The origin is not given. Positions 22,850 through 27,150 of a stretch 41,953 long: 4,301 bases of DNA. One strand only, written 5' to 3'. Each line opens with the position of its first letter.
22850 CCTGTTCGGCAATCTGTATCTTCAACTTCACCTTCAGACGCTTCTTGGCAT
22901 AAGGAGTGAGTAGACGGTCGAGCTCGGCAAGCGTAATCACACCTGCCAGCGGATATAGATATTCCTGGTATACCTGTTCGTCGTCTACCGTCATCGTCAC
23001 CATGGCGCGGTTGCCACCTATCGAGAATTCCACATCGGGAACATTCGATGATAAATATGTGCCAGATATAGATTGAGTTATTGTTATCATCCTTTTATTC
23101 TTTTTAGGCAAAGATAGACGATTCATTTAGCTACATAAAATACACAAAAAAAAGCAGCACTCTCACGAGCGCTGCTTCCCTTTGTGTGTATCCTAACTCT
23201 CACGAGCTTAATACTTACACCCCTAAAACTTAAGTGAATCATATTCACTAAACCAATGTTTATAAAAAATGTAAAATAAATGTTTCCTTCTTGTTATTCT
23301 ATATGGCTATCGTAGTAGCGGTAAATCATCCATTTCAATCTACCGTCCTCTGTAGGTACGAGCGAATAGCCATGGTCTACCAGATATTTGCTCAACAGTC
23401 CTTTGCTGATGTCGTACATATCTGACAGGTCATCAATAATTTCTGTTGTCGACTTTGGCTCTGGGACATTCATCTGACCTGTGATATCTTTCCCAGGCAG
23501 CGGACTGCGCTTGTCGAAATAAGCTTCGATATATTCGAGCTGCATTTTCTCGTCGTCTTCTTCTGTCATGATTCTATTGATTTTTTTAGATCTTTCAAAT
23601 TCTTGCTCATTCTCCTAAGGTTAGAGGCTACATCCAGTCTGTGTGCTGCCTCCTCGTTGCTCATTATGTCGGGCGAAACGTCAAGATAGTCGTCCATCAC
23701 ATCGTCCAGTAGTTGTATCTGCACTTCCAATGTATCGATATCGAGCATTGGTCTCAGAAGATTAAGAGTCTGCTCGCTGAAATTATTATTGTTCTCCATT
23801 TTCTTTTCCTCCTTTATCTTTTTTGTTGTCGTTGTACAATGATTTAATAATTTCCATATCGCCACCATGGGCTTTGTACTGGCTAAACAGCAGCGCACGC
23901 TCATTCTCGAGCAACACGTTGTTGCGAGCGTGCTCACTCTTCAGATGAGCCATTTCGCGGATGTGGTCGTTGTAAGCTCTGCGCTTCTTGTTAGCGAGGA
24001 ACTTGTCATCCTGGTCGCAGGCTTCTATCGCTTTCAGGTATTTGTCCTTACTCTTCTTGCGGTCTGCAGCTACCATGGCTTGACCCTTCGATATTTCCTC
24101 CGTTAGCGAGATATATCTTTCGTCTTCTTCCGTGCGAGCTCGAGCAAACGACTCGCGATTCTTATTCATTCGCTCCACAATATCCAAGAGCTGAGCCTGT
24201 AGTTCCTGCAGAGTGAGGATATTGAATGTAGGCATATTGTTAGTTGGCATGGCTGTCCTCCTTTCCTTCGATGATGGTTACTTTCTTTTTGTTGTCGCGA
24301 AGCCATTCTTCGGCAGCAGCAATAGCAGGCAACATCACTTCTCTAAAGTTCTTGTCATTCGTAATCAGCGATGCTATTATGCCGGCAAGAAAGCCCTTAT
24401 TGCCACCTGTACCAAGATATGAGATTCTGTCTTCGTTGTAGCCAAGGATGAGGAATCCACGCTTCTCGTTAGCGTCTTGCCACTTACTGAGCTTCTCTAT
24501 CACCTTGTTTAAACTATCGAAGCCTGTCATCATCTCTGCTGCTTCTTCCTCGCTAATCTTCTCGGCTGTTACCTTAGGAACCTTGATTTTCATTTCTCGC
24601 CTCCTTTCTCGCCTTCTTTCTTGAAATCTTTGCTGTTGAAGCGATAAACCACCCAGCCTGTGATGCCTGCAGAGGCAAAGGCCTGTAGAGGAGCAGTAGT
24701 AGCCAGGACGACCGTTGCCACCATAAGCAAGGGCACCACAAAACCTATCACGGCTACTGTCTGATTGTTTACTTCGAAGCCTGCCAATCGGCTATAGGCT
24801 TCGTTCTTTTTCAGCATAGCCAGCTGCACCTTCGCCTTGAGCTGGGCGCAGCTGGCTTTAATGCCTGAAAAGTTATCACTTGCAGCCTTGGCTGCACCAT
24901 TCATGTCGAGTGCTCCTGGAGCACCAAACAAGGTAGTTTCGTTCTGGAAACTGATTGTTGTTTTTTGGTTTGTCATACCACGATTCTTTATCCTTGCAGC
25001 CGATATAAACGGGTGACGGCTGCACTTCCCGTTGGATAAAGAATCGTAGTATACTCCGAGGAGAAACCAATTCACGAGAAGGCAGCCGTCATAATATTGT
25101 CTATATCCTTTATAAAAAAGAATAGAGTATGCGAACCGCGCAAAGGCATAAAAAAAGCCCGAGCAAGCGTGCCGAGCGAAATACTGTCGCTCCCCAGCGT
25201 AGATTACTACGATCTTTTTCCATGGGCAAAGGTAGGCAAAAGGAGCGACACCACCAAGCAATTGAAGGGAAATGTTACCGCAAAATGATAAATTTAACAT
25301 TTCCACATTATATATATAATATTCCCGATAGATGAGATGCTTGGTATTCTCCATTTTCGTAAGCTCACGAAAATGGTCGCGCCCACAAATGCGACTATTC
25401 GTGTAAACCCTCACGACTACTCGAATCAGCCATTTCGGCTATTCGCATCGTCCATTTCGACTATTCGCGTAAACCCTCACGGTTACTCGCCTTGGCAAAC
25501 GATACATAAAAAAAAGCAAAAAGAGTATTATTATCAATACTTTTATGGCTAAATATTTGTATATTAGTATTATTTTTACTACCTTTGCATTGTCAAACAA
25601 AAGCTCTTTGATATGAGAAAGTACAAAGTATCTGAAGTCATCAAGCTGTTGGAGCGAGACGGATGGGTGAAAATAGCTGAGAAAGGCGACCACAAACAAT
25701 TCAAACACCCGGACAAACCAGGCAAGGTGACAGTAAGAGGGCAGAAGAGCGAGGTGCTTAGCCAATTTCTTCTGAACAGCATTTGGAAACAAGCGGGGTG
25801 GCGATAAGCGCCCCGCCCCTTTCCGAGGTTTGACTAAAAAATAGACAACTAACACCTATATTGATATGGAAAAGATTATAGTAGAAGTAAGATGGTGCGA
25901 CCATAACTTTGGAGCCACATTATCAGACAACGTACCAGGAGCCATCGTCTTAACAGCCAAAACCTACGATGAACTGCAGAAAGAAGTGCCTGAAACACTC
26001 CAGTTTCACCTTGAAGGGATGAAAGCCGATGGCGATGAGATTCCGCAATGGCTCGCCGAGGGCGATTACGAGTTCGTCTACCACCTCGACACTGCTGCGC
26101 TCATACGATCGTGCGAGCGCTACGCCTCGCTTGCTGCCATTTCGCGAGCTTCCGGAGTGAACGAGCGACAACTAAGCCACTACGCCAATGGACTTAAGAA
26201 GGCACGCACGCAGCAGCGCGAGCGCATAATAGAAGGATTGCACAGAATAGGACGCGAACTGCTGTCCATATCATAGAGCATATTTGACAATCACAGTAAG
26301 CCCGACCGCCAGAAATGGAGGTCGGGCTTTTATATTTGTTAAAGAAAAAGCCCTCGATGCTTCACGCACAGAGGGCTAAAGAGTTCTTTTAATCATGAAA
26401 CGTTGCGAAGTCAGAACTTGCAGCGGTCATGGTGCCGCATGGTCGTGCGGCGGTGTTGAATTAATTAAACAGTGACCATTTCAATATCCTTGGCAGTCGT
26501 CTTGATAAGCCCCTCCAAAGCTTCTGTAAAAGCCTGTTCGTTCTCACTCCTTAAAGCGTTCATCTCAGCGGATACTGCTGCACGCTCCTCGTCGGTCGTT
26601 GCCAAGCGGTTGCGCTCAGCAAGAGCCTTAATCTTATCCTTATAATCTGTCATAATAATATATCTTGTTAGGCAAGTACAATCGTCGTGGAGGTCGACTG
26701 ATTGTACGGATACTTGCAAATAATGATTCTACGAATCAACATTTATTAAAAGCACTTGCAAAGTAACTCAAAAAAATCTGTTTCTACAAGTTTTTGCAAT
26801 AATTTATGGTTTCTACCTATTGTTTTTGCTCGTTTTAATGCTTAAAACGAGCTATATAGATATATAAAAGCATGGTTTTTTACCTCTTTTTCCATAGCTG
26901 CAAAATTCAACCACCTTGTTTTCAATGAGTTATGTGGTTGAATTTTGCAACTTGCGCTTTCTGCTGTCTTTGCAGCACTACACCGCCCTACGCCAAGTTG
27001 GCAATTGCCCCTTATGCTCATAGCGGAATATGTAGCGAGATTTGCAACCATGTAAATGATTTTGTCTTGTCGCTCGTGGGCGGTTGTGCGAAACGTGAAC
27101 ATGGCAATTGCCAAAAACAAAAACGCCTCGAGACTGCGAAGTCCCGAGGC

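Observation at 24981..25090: Helix-enclosed H-type pseudoknot abutting the start codon, with competing upstream pairings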

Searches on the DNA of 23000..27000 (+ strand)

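Call 11: search_dna_similar(query=window:23000-27000:+, collection=phages, mode=distant, max_rows=20)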
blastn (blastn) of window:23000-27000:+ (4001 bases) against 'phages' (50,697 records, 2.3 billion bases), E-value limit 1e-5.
No match.

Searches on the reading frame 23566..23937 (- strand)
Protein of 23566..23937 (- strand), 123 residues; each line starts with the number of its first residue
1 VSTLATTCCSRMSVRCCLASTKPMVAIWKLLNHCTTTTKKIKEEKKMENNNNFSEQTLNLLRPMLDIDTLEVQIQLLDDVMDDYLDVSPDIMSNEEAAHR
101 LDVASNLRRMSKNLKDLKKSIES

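Call 9: search_protein_families(library=phrogs, proteins=[window:23566-23937:-], max_evalue=0.01)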
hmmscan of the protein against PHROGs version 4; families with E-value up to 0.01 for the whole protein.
window:23566-23937:- (123 aa): 0 families

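Call 10: search_protein_families(library=pfam, proteins=[window:23566-23937:-], max_evalue=0.01)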
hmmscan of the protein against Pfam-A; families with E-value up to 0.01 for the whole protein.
window:23566-23937:- (123 aa): 0 families

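Call 52: search_protein_families(library=ncbifam, proteins=[window:23566-23937:-], max_evalue=0.1)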
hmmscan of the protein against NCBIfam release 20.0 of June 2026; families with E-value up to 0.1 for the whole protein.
window:23566-23937:- (123 aa): 2 families
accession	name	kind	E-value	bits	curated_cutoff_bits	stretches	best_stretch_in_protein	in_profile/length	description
NF032893.0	tail-700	domain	0.0058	15.1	100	1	36-103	50-117/681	PLxRFG domain-containing protein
TIGR01145.1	ATP_synt_delta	equivalog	0.022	15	57.5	1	26-119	38-123/172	ATP synthase F1 subunit delta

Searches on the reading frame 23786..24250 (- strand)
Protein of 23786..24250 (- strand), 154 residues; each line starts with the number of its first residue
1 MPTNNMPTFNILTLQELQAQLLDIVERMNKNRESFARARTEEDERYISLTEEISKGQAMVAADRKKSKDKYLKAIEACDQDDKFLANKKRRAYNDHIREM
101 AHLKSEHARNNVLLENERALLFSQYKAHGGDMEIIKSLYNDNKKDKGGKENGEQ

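Call 9: search_protein_families(library=phrogs, proteins=[window:23786-24250:-], max_evalue=0.01)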
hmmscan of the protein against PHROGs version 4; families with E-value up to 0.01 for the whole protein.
window:23786-24250:- (154 aa): 0 families

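Call 10: search_protein_families(library=pfam, proteins=[window:23786-24250:-], max_evalue=0.01)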
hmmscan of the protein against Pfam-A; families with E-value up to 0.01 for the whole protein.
window:23786-24250:- (154 aa): 0 families

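Call 52: search_protein_families(library=ncbifam, proteins=[window:23786-24250:-], max_evalue=0.1)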
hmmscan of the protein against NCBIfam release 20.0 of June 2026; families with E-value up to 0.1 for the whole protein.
window:23786-24250:- (154 aa): 0 families

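Call 83: search_solved_structures(query=window:23786-24250:-, max_evalue=1)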
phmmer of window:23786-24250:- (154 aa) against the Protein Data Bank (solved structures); distinct sequences matched with E-value up to 1: 3.
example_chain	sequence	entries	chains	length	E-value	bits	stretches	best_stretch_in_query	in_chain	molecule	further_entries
1yd8_G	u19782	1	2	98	0.24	14.8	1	105-141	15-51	ADP-RIBOSYLATION FACTOR BINDING PROTEIN GGA3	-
1wr6_A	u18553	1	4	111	0.33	14.4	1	106-141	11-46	ADP-ribosylation factor binding protein GGA3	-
3fry_A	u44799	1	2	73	0.41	14.1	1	48-83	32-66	Probable copper-exporting P-type ATPase A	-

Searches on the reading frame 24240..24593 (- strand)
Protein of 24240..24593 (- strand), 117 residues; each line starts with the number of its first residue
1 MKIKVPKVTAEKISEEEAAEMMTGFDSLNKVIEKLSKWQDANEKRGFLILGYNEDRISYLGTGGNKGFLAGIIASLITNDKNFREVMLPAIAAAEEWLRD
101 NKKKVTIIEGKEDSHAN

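Call 9: search_protein_families(library=phrogs, proteins=[window:24240-24593:-], max_evalue=0.01)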
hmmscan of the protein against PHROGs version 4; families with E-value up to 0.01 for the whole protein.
window:24240-24593:- (117 aa): 0 families

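Call 10: search_protein_families(library=pfam, proteins=[window:24240-24593:-], max_evalue=0.01)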
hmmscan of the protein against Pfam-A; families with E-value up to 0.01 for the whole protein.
window:24240-24593:- (117 aa): 0 families

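Call 52: search_protein_families(library=ncbifam, proteins=[window:24240-24593:-], max_evalue=0.1)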
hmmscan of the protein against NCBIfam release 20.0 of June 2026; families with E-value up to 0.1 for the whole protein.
window:24240-24593:- (117 aa): 1 family
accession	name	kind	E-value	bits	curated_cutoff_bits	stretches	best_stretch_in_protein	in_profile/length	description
TIGR02556.1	cas_TM1802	equivalog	0.031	12.7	156.95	1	11-62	438-489/571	TIGR02556 family CRISPR-associated protein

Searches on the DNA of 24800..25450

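Call 4: search_rna_families(source=window, start=24800, end=25450, threshold=evalue, max_evalue=10, show_alignments=3)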
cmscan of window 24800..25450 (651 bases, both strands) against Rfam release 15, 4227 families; matches with E-value up to 10: 1.
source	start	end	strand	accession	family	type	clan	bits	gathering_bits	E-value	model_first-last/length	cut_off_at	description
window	24975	25052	-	RF04133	MIR2646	Gene; miRNA;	-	15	245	1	1-256/256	no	MIR2646 microRNA precursor family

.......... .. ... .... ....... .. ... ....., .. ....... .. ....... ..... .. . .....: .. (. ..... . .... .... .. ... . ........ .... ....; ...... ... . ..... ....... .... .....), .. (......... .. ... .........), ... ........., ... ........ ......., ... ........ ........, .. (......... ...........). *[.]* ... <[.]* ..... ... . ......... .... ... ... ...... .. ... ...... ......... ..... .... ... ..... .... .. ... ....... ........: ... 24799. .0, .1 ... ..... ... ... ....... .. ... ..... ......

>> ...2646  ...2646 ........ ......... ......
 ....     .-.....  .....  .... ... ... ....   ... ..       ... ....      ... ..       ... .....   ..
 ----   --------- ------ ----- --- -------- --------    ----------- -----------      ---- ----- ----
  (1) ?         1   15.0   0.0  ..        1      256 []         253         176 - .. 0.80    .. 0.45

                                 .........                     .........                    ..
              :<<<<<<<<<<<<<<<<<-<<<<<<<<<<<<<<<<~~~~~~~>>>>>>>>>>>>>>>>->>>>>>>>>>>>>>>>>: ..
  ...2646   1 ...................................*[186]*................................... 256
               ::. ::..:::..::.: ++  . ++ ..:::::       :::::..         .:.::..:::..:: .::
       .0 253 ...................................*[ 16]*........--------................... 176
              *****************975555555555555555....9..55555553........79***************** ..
